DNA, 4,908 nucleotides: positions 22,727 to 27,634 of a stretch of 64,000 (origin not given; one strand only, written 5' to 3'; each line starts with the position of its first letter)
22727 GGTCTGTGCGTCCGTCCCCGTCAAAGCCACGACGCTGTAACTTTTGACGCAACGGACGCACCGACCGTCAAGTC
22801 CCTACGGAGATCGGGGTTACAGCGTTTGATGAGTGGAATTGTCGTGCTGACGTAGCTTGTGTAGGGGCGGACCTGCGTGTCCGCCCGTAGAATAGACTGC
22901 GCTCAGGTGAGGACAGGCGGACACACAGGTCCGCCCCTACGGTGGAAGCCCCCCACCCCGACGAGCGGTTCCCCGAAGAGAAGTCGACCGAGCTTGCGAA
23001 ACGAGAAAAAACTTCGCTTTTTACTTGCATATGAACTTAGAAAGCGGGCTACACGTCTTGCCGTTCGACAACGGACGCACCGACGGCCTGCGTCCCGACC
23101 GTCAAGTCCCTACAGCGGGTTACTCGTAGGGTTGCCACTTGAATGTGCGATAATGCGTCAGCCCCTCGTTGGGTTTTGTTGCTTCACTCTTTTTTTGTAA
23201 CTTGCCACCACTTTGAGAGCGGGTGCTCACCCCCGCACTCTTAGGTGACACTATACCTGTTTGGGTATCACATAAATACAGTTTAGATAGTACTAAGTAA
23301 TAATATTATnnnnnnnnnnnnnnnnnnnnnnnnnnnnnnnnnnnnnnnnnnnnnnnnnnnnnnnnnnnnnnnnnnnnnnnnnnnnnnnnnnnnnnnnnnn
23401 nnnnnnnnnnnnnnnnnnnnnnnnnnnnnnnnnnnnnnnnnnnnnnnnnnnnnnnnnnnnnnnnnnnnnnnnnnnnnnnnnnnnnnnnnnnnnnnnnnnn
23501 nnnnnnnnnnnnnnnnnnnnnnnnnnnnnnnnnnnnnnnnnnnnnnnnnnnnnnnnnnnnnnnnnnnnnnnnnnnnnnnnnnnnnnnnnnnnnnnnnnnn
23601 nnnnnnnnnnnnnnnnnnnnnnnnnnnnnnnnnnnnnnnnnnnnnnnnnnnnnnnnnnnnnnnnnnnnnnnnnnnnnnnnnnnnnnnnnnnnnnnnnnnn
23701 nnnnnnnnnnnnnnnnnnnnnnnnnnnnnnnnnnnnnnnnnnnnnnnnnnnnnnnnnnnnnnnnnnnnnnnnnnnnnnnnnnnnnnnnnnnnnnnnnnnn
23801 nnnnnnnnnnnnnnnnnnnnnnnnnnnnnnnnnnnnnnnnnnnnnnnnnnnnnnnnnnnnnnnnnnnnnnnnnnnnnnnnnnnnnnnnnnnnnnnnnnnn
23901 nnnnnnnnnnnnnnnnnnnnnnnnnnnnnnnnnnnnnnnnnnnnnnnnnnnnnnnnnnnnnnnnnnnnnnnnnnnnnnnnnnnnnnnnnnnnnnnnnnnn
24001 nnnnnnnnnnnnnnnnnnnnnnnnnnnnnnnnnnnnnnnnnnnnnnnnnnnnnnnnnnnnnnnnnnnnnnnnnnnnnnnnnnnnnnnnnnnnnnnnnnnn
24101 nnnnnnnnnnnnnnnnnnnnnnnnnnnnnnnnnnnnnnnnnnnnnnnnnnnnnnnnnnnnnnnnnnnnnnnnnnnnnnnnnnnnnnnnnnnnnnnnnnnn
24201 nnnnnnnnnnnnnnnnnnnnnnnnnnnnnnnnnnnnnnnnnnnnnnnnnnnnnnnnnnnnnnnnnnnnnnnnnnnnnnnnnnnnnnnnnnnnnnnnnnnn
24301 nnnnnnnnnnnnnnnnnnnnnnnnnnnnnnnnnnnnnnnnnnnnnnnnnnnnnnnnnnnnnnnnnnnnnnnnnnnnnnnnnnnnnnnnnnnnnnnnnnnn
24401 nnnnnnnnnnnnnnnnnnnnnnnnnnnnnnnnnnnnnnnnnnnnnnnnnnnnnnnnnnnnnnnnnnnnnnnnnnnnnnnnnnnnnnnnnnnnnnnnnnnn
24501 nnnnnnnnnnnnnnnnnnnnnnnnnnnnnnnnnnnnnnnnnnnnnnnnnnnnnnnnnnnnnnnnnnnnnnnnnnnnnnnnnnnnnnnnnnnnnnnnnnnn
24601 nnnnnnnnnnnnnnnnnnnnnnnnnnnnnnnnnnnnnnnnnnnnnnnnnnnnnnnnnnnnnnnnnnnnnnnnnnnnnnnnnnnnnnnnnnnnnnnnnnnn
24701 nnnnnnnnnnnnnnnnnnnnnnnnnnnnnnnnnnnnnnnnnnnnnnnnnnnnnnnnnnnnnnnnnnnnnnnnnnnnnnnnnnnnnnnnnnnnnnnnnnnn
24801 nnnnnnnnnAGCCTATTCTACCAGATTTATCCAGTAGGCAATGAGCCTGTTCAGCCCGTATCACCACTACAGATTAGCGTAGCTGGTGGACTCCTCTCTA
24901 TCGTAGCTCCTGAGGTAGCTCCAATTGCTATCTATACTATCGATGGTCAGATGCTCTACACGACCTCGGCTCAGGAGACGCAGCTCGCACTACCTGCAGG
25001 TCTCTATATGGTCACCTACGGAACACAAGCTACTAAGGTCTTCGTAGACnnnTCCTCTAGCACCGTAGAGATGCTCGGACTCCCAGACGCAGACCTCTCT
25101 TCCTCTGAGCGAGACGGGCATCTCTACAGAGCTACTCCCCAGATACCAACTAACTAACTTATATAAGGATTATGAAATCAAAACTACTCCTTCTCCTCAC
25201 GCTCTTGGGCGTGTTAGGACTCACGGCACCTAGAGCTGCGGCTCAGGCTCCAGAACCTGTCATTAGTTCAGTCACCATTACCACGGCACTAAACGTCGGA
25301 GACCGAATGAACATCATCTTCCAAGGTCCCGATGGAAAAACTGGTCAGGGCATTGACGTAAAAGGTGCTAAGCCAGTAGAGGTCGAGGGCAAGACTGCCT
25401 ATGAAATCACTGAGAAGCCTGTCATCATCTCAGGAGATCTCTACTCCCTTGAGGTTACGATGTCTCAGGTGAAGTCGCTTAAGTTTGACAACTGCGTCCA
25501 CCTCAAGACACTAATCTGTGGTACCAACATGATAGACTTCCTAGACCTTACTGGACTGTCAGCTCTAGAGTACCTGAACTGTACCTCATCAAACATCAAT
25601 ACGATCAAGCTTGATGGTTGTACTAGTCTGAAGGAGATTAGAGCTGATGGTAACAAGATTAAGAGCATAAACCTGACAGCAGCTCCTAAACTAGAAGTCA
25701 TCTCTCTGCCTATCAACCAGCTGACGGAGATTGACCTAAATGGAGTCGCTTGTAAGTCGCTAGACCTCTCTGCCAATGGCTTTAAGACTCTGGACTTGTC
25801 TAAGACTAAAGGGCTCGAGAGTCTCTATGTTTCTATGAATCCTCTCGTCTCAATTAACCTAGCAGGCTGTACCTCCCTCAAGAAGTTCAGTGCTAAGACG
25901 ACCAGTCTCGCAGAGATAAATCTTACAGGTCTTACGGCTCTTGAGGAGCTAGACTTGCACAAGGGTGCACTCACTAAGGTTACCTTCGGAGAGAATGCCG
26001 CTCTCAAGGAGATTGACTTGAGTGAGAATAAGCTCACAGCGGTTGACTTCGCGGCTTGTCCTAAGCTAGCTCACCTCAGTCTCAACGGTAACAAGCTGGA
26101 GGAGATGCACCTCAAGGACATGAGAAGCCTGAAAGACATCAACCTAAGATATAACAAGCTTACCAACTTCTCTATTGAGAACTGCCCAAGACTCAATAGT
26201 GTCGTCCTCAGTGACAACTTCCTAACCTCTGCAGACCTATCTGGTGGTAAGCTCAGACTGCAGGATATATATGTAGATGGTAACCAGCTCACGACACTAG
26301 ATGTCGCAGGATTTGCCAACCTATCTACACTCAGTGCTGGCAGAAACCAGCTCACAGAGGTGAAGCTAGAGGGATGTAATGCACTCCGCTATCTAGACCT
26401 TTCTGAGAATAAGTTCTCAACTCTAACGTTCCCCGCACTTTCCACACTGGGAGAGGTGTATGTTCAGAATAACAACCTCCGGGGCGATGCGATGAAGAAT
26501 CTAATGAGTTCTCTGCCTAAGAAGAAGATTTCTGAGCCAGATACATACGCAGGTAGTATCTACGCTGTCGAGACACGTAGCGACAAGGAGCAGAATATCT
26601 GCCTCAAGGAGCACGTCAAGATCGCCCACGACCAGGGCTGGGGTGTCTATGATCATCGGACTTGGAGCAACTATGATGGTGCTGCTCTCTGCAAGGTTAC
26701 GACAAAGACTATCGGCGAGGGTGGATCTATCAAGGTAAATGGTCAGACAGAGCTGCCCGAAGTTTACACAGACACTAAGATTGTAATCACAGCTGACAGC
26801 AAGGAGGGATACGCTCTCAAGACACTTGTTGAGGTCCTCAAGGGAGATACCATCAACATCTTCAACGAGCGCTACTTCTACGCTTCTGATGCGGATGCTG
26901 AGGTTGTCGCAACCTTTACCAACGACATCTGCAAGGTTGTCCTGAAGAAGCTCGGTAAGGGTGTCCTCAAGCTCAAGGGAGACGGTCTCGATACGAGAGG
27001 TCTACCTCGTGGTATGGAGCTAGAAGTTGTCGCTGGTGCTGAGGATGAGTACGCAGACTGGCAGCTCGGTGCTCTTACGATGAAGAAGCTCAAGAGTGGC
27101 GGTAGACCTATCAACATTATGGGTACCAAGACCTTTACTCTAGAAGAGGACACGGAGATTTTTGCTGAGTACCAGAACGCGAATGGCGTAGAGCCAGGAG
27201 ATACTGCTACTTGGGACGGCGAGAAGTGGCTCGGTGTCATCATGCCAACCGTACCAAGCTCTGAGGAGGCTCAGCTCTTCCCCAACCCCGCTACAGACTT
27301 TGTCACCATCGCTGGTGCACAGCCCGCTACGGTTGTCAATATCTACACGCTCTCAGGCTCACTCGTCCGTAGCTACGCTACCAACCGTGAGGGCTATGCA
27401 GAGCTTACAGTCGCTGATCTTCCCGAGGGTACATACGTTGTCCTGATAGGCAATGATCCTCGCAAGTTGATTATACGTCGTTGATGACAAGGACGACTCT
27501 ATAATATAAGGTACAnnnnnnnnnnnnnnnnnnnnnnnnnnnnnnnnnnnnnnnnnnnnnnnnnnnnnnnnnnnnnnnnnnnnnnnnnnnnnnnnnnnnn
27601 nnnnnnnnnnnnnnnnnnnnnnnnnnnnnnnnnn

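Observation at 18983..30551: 11.5-kb type-IX-secretion cargo island: C10 cysteine protease, BspA-type LRR protein, internalin-like LRR protein, Lys-C-like serine protease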

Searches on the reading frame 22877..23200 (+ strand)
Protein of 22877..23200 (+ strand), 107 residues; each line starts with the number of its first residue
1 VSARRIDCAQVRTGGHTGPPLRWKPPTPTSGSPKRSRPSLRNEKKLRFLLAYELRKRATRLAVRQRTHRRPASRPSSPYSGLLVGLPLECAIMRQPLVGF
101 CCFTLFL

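Call 6: search_protein_families(library=pfam, proteins=[window:22877-23200:+], max_evalue=0.001)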
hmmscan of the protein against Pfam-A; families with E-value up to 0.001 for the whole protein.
window:22877-23200:+ (107 aa): 0 families

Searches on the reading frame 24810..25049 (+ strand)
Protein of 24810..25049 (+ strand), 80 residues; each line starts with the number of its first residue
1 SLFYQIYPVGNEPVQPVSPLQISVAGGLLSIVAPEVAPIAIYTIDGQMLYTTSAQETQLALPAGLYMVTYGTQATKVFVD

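Call 51: predict_structure(alignment_id=A3)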
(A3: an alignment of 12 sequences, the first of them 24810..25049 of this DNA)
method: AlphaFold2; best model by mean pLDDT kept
length: 80 residues; sequences in the alignment: 12
mean_pLDDT: 82.5   pTM: 0.66
mean pLDDT of the five models: 82.5, 82.4, 80.6, 80.3, 79.7
residues with pLDDT >= 90: 49; 70-90: 13; 50-70: 8; < 50: 10
segments of 3 or more residues with pLDDT < 50: 1-5, 10-13
pLDDT, mean of each block of 10 residues (from residue 1): 49 60 91 91 94 93 93 89
secondary structure, 60 per line:
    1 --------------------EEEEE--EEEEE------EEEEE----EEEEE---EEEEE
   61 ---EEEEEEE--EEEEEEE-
elements in order: E21-25 E28-32 E39-43 E48-52 E56-60 E64-70 E73-79

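Call 53: fold_search(model_id=the predicted structure, library=pdb)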
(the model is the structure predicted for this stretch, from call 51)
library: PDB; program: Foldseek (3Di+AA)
matches with E <= 10: 1324; with E <= 0.001: 2
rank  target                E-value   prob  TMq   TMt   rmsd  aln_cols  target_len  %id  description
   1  7pq4_MODEL_1_A        6.7e-04  1.00  0.68  0.61   8.2        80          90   20  NMR Structure of RgpB C-terminal Domain (released 2022-09-28)
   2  5ag8_A                7.9e-04  1.00  0.69  0.38   1.4        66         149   21  CRYSTAL STRUCTURE OF A MUTANT (665I6H) OF THE C-TERMINAL DOMAIN OF RGPB (released 2016-04-06)
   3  8gl8_D                1.8e-03  1.00  0.56  0.59   3.2        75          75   17  The Type 9 Secretion System Extended Translocon - SprA-PorV-PPI-RemZ-SkpA-SprE complex (released 2024-01-31)
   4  5hfs_A                3.2e-03  1.00  0.59  0.71  12.9        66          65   21  CRYSTAL STRUCTURE OF C-TERMINAL DOMAIN OF CARGO PROTEINS OF TYPE IX SECRETION SYSTEM (released 2016-04-06)
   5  8gl6_D                4.5e-03  1.00  0.57  0.60   2.9        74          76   19  The Type 9 Secretion System in vitro assembled, RemA-CTD substrate bound complex (released 2024-01-31)
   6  8es7_G                5.0e-03  1.00  0.49  0.37   3.6        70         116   16  CryoEM structure of PN45545 TCR-CD3 complex (released 2023-05-03)
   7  5e2j_A                8.3e-03  1.00  0.47  0.08   4.5        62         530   22  Crystal structure of single mutant thermostable endoglucanase (D468A) from Alicyclobacillus acidocaldarius (released 2016-02-03)
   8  7skn_B                9.3e-03  1.00  0.52  0.55   3.4        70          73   14  De novo synthetic protein DIG8-CC (tetragonal space group) (released 2022-10-12)
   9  5e2j_B                1.1e-02  1.00  0.47  0.08   4.5        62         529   22  Crystal structure of single mutant thermostable endoglucanase (D468A) from Alicyclobacillus acidocaldarius (released 2016-02-03)
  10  6jxr_g                1.3e-02  1.00  0.50  0.38   4.5        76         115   14  Structure of human T cell receptor-CD3 complex (released 2019-09-11)
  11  7skn_A                1.5e-02  1.00  0.52  0.56   3.4        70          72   14  De novo synthetic protein DIG8-CC (tetragonal space group) (released 2022-10-12)
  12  3sd2                  1.7e-02  1.00  0.60  0.56   6.4        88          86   12  Crystal structure of a putative member of duf3244 protein family (BT_3571) from Bacteroides thetaiotaomicron vpi-5482 at (released 2011-06-29)
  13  6msv_C                1.7e-02  1.00  0.50  0.48   3.9        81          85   12  Structure of the 6th type III domain from human fibronectin (released 2019-10-23)
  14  8jmw_A                1.7e-02  0.93  0.34  0.09   6.3        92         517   17  Fibril form of serine peptidase Vpr (released 2023-12-06)
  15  7sko_B                1.9e-02  1.00  0.54  0.62   3.3        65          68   17  De novo synthetic protein DIG8-CC (orthogonal space group) (released 2022-10-12)
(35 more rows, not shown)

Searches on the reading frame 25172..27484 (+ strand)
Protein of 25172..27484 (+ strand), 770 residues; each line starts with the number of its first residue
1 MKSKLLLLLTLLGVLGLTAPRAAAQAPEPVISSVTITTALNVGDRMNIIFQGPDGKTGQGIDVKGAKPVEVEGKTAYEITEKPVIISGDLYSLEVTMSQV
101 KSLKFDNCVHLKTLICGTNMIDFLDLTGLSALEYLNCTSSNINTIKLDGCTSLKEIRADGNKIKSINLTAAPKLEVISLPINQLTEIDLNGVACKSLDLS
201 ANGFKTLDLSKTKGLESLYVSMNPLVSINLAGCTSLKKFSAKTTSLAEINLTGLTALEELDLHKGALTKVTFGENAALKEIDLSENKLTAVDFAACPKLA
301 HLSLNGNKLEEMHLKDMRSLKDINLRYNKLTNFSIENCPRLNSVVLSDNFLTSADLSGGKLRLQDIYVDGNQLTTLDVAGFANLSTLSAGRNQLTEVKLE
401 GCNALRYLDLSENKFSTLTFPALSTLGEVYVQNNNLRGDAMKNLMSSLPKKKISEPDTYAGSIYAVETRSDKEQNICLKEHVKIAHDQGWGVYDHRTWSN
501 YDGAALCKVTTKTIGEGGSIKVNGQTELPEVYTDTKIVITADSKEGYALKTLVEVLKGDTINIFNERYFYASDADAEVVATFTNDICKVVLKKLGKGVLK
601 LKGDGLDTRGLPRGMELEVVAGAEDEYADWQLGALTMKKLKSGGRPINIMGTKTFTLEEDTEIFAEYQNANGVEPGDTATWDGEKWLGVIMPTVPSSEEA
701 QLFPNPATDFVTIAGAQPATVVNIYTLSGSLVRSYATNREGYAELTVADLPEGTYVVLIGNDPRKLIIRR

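Call 4: search_protein_families(library=pfam, proteins=[window:25172-27484:+], max_evalue=0.01)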
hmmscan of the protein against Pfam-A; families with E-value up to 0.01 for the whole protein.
window:25172-27484:+ (770 aa): 9 families
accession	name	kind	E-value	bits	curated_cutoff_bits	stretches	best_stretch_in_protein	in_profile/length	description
PF12799.13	LRR_4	-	2e-24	85.5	27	2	278-311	3-38/44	Leucine Rich repeats (2 copies)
PF13855.12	LRR_8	-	1.8e-22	79.3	27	2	257-309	3-61/61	Leucine rich repeat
PF23952.1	LRR_EndoS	-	3.1e-12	47.2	27.9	1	211-286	37-116/116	Endo-beta-N-acetylglucosaminidase EndoS LRR domain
PF18962.6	Por_Secre_tail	-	4e-09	37.1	27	1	702-768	1-75/75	Secretion system C-terminal sorting domain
PF00560.39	LRR_1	-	3.5e-06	26.5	20.6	0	405-426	2-23/23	Leucine Rich Repeat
PF24758.1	LRR_At5g56370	-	5.8e-05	23.3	27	1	278-354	68-144/227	FBD-associated F-box protein At5g56370, LRR repeats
PF23247.1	LRR_RPS2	-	0.00024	21.5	27.9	0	250-345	50-140/160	Plant disease resistance protein RPS2-like, leucine-rich repeats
PF24048.1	LRR_NXF1-5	-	0.0024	17.9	30.5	0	180-227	68-118/142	NXF1/2/3/5 leucine-rich repeat domain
PF13599.13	Pentapeptide_4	-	0.0078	16.7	38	0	274-313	39-77/78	Pentapeptide repeat region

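Call 5: search_protein_families(library=ncbifam, proteins=[window:25172-27484:+], max_evalue=0.01)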
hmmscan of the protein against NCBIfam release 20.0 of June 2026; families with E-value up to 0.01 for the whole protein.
window:25172-27484:+ (770 aa): 6 families
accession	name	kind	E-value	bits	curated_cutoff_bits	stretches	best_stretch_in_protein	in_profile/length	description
NF033187.0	internalin_J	exception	6.2e-19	67.8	1700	2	278-431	159-312/846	class 1 internalin InlJ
NF011897.0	PRK15370.1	equivalog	1.8e-14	52.6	1113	2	206-418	192-403/755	SPI-1 type III secretion system effector E3 ubiquitin transferase SlrP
TIGR04183.1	Por_Secre_tail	domain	1.5e-06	28.1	23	1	702-767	1-70/72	T9SS type A sorting domain-containing protein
NF000139.2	penta_rpt_QnrD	exception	0.0001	22.4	425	0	323-407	119-204/214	QnrD family quinolone resistance pentapeptide repeat protein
NF050177.1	TapA_OM_Porphy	equivalog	0.00037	19.4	500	1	693-762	464-533/544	TapA/TapC family T9SS-dependent outer membrane protein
NF038113.1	T9SSA_dep_M36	equivalog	0.0016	16.7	885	1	698-762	791-858/869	T9SS-dependent M36 family metallopeptidase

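Call 57: search_solved_structures(query=window:25172-27484:+, max_evalue=0.001)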
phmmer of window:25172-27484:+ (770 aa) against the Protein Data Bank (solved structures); distinct sequences matched with E-value up to 0.001: 64 (the best 60 are shown).
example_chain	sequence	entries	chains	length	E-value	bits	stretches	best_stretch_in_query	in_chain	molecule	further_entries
3bz5_A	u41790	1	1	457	5.8e-17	64.4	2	104-299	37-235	Internalin-J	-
9ijj_4X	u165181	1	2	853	2.7e-12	48.9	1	280-421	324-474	Leucine-rich repeat and death domain-containing protein 1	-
4qxe_A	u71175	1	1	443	9.3e-12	47.2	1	264-438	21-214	Leucine-rich repeat-containing G-protein coupled receptor 4, linker, Variable lymphocyte r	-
4kt1_A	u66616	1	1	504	1.1e-11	46.9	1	264-436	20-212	Leucine-rich repeat-containing G-protein coupled receptor 4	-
8y69_A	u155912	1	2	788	2.3e-11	45.9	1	264-436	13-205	Leucine-rich repeat-containing G-protein coupled receptor 4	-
8xfs_A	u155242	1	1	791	2.4e-11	45.8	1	264-436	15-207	Leucine-rich repeat-containing G-protein coupled receptor 4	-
4li2_A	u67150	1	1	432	2.7e-11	45.7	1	268-419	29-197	Leucine-rich repeat-containing G-protein coupled receptor 4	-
4li1_B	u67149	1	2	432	3.1e-11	45.5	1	268-418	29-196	Leucine-rich repeat-containing G-protein coupled receptor 4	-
9s37_D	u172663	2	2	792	3.2e-11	45.4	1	264-436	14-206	Leucine-rich repeat-containing G-protein coupled receptor 4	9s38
8wvu_A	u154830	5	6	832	1.2e-10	43.6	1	264-436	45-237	Leucine-rich repeat-containing G-protein coupled receptor 4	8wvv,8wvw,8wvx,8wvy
9kb6_A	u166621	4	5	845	1.3e-10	43.4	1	264-436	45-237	Leucine-rich repeat-containing G-protein coupled receptor 4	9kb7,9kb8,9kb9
9khh_C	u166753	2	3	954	1.7e-10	43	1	263-436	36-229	Leucine-rich repeat-containing G-protein coupled receptor 4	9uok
8xfp_A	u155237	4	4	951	2e-10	42.8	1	264-436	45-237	Leucine-rich repeat-containing G-protein coupled receptor 4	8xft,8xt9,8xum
9kgk_A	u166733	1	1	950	2.1e-10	42.7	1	264-436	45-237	Leucine-rich repeat-containing G-protein coupled receptor 4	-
8rex_E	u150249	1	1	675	5.7e-10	41.3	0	242-351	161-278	Transforming growth factor beta activator LRRC32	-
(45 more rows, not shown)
